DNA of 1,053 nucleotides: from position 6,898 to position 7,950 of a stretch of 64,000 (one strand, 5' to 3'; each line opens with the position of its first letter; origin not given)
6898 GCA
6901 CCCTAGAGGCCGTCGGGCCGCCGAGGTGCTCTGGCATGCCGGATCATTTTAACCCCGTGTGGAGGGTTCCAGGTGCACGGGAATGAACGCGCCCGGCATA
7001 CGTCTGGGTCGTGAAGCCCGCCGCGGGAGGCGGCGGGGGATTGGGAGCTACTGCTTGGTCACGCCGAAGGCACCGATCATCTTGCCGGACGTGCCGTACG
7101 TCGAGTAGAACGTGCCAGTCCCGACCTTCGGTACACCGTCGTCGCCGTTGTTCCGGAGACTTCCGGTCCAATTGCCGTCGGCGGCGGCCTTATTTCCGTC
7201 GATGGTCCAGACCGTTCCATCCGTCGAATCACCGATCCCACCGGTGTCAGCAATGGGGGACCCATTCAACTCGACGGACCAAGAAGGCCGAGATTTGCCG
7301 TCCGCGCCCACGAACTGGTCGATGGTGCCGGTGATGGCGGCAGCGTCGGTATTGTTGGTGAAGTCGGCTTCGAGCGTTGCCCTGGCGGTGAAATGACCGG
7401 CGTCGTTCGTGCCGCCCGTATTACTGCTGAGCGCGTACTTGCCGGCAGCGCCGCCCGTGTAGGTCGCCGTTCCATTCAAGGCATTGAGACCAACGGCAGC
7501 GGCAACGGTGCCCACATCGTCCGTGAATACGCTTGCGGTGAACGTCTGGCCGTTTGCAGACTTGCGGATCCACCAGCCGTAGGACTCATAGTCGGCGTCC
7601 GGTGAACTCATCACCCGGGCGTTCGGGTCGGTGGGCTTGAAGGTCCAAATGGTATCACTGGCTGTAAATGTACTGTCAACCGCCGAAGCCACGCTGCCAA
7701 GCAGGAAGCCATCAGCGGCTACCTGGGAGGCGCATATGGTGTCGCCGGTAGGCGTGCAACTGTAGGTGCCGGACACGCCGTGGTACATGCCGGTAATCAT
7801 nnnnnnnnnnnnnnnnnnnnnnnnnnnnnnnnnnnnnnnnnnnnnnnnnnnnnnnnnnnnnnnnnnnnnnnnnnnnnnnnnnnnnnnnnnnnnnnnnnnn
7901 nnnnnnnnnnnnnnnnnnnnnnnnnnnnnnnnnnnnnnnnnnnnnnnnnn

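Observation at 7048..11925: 1625-aa lipoprotein joining a ~1100-aa alanine-rich helical super-repeat stalk to a TbpB-like barrel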

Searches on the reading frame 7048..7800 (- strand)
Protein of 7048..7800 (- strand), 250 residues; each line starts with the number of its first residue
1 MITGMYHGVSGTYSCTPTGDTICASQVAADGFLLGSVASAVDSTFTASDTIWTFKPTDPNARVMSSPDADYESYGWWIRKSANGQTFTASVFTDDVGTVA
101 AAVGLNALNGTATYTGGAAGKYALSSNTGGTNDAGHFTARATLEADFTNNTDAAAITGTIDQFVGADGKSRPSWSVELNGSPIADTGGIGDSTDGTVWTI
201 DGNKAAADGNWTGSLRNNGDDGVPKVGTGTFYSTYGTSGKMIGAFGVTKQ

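Call 9: search_protein_families(library=pfam, proteins=[window:7048-7800:-], max_evalue=1)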
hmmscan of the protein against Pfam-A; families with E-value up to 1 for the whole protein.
window:7048-7800:- (250 aa): 1 family
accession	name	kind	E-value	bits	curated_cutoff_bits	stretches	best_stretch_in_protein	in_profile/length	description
PF21125.3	MPN_2A_DUB_like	-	0.3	11.2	27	1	23-50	15-42/171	BRCA1-A complex subunit Abraxas 1 MPN domain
